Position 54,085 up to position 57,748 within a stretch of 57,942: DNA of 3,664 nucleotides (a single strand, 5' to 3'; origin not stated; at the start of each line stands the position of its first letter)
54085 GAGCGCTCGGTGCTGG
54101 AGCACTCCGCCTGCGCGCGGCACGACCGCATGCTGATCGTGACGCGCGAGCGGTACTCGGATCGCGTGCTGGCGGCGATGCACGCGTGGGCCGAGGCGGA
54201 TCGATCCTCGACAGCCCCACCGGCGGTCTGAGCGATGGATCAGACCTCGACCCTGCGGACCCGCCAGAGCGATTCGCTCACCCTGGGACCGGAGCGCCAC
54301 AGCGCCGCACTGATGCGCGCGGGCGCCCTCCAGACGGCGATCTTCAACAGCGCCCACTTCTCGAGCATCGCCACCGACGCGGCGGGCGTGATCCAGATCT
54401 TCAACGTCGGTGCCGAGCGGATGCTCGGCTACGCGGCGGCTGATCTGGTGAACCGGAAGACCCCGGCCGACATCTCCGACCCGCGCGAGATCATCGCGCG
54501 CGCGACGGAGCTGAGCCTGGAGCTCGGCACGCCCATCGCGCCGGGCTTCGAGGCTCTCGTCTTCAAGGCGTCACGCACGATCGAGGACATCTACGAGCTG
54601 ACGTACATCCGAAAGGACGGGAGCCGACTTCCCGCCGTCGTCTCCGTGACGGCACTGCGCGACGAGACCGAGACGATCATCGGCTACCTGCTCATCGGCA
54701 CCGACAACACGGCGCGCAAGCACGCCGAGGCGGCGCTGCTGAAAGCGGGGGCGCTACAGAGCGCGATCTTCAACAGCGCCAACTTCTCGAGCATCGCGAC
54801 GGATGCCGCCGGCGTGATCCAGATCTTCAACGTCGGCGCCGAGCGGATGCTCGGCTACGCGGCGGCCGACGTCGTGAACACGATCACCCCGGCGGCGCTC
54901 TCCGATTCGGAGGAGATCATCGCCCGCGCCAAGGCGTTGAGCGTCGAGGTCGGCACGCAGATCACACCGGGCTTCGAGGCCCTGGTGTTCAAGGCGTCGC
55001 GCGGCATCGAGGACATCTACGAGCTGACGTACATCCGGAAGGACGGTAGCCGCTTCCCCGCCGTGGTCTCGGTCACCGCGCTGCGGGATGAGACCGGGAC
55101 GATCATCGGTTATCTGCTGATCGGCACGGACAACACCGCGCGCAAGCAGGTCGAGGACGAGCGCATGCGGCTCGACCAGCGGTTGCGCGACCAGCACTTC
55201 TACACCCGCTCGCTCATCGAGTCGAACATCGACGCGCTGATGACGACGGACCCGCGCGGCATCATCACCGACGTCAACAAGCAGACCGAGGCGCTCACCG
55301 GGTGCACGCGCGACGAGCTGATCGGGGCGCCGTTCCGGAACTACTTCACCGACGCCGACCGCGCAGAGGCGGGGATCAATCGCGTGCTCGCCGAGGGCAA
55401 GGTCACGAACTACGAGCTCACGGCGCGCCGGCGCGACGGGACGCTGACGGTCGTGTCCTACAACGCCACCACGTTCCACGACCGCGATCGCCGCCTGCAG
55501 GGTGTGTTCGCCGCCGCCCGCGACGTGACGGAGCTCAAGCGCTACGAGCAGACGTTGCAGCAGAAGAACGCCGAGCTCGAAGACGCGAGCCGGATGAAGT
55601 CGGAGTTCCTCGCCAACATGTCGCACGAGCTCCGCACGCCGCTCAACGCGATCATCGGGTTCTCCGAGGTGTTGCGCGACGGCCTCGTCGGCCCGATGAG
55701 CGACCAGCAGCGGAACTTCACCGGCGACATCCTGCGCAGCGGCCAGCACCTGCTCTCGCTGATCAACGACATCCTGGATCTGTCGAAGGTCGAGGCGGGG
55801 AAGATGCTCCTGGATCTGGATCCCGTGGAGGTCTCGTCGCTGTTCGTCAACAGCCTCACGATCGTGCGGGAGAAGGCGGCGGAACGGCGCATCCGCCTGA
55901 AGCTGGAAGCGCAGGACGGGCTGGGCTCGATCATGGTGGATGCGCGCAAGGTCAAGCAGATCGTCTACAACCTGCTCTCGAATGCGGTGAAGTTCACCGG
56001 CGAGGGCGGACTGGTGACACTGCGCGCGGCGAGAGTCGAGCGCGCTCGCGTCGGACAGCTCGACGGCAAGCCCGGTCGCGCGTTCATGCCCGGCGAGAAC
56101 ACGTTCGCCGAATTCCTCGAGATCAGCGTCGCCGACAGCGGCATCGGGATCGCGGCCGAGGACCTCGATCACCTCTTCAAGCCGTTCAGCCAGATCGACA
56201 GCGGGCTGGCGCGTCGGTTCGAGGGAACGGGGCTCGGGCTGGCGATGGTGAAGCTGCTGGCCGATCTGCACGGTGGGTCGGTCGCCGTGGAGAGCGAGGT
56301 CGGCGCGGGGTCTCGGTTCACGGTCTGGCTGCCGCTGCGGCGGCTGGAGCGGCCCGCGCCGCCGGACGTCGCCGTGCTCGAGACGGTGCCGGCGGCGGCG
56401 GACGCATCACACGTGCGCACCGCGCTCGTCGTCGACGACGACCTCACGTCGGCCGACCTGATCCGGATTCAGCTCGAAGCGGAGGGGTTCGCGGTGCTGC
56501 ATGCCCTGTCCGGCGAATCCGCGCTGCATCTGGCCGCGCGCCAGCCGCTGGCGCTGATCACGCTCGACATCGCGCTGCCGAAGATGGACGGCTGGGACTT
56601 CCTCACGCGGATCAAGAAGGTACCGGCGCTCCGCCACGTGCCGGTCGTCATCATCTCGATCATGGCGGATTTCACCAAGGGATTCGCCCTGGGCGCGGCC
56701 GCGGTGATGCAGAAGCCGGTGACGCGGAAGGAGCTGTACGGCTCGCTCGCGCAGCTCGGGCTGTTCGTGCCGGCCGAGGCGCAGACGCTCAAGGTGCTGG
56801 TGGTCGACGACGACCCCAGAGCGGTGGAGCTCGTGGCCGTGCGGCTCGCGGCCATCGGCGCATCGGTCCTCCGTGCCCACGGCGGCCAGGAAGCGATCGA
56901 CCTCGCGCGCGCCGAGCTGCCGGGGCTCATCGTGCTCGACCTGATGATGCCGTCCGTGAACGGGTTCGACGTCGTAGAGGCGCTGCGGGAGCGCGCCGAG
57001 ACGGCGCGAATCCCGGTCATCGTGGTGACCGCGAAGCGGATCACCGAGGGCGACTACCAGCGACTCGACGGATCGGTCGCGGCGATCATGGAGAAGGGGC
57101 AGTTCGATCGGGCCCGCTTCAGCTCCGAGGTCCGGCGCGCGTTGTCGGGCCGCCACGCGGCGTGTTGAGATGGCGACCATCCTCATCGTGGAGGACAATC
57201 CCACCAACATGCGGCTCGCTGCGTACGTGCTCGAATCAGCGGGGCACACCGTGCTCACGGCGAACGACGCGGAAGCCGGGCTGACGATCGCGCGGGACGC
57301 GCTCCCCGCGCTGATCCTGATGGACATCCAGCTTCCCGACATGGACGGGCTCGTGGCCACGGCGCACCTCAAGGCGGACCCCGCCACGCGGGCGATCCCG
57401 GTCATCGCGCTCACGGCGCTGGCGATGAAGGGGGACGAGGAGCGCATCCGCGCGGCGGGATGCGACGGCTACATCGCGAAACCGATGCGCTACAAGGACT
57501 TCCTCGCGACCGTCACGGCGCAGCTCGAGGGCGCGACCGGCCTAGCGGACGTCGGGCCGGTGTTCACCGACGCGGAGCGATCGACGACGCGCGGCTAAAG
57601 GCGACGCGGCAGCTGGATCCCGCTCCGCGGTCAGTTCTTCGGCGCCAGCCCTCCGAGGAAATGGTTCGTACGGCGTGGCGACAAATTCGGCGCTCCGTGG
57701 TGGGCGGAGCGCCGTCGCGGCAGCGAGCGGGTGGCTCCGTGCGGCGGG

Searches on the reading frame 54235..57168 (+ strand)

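Call 73: search_protein_families(library=pfam, proteins=[window:54235-57168:+], max_evalue=0.00001)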
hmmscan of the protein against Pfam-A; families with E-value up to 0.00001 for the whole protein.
window:54235-57168:+ (977 aa): 7 families
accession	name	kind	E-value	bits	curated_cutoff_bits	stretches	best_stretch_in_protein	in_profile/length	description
PF13426.13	PAS_9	-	5.4e-37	126.6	27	3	333-433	2-103/103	PAS domain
PF00072.30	Response_reg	-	7.1e-35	120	30.2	2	731-835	2-107/111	Response regulator receiver domain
PF00989.32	PAS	-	3.8e-33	114.3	22.6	3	325-431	4-113/113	PAS fold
PF02518.31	HATPase_c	-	7.8e-26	91.1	26.4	1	569-702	2-110/111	Histidine kinase-, DNA gyrase B-, and HSP90-like ATPase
PF08448.16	PAS_4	-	2.2e-25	89.5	23.1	1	332-436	5-110/110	PAS fold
PF00512.31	HisKA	-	1.7e-23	82.9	26.9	1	454-522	1-66/66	His Kinase A (phospho-acceptor) domain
PF08447.18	PAS_3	-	6.4e-08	33.2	25.6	0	345-422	2-83/89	PAS fold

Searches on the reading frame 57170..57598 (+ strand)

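Call 73: search_protein_families(library=pfam, proteins=[window:57170-57598:+], max_evalue=0.00001)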
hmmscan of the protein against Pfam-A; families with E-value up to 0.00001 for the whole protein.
window:57170-57598:+ (142 aa): 1 family
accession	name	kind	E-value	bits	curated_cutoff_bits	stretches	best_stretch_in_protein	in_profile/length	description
PF00072.30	Response_reg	-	3.5e-22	79.1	30.2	1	4-115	1-110/111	Response regulator receiver domain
